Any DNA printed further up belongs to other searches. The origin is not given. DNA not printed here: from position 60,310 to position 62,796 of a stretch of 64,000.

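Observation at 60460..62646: Ni-CODH catalytic subunit fused to a ferredoxin:thioredoxin-reductase-like N-terminal domain, in a small AT-rich (DPANN-like) archaeal genome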

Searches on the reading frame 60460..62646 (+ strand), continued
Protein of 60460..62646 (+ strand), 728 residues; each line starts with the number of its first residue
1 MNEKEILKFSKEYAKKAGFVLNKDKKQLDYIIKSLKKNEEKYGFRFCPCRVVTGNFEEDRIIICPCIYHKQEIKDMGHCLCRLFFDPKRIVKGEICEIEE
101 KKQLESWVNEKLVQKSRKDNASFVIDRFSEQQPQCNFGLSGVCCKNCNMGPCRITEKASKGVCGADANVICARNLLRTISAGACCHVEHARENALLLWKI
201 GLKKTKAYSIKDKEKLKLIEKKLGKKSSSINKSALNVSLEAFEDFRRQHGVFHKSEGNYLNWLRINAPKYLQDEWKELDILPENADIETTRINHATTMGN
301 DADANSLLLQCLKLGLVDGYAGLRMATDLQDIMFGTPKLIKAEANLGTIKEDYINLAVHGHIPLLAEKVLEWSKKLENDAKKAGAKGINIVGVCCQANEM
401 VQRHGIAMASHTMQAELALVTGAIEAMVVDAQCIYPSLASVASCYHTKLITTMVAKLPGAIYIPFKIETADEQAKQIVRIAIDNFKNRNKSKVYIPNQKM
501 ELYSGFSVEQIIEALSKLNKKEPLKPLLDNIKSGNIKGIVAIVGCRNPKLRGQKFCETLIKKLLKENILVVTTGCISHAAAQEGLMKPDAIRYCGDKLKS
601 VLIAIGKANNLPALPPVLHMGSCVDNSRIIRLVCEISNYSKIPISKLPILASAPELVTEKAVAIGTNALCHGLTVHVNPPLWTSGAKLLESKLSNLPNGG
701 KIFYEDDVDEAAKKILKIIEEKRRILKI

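Call 86: find_encoding_contigs(protein=P0010, flank=8000, max_places=1)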
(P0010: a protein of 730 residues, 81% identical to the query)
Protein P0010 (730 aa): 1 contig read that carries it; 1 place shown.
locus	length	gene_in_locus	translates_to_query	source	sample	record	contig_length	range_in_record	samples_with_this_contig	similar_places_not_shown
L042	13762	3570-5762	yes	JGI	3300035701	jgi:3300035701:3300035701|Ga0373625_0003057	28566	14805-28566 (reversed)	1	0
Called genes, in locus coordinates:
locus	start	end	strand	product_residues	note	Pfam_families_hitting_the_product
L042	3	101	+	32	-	?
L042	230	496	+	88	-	-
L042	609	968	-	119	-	-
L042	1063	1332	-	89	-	PF14947:HTH_45, PF14277:DUF4364 (weak)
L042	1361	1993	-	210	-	PF24365:DUF7521 (faint)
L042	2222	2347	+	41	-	-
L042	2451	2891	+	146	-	PF00210:Ferritin, PF02915:Rubrerythrin (weak)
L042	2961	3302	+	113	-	-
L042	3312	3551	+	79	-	PF00462:Glutaredoxin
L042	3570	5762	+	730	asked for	PF02943:FeThRed_B, PF03063:Prismane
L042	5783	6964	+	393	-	PF00206:Lyase_1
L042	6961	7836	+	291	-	-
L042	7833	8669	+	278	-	PF01171:ATP_bind_3, PF01507:PAPS_reduct (weak), PF02568:ThiI (weak), PF03054:tRNA_Me_trans, PF06508:QueC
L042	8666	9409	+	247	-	-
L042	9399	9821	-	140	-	PF01161:PBP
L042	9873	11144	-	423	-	PF02788:RuBisCO_large_N, PF00016:RuBisCO_large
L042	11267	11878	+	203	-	-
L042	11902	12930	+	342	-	PF02568:ThiI, PF03054:tRNA_Me_trans (faint), PF18297:NFACT-R_2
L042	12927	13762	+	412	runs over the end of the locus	PF00085:Thioredoxin (weak), PF11139:SfLAP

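Call 87: find_encoding_contigs(protein=P0011, flank=8000, max_places=1)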
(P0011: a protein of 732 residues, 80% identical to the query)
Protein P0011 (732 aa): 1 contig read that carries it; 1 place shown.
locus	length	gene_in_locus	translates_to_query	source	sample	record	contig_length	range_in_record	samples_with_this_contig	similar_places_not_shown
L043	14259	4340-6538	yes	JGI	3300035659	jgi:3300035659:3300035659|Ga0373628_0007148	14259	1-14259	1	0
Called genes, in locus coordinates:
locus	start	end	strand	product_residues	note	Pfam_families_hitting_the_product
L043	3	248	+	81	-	?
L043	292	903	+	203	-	PF00702:Hydrolase, PF12710:HAD, PF13419:HAD_2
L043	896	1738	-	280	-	-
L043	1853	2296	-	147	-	-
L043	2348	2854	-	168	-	-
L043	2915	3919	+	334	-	PF03706:LPG_synthase_TM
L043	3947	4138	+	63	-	PF12797:Fer4_2, PF00037:Fer4, PF12837:Fer4_6, PF13237:Fer4_10, PF14697:Fer4_21, PF12838:Fer4_7, PF13187:Fer4_9, PF00037:Fer4, +7 more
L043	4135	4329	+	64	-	-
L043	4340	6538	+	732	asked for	PF02943:FeThRed_B, PF03063:Prismane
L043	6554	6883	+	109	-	-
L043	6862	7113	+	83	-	PF08984:DUF1858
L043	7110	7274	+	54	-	-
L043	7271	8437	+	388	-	PF00266:Aminotran_5, PF01212:Beta_elim_lyase (weak), PF01041:DegT_DnrJ_EryC1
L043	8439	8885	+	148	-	PF01592:NifU_N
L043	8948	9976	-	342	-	PF01594:AI-2E_transport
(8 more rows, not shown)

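Call 89: list_cluster_members(proteins=[P0001, P0014, P0017])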
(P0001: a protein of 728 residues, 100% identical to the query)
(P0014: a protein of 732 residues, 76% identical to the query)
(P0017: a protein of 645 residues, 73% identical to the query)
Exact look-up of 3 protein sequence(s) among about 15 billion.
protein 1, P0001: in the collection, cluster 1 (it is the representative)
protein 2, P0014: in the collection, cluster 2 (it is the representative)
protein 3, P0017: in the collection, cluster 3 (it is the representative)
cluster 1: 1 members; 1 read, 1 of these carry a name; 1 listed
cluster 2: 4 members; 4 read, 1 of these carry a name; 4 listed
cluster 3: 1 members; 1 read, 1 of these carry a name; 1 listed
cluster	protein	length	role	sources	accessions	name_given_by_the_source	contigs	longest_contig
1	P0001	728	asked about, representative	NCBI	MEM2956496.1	MAG: anaerobic carbon-monoxide dehydrogenase catalytic subunit [Candidatus Pacearchaeota ...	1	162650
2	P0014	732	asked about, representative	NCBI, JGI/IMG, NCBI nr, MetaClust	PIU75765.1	carbon-monoxide dehydrogenase catalytic subunit [Candidatus Pacearchaeota archaeon ... | MAG: carbon-monoxide dehydrogenase catalytic subunit [Candidatus Pacearchaeota archaeon ... | \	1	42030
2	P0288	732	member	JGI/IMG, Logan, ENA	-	-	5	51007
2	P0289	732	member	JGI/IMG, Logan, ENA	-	-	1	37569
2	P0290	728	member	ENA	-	-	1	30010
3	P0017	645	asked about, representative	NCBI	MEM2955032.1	MAG: anaerobic carbon-monoxide dehydrogenase catalytic subunit [Candidatus Nanoarchaeia ...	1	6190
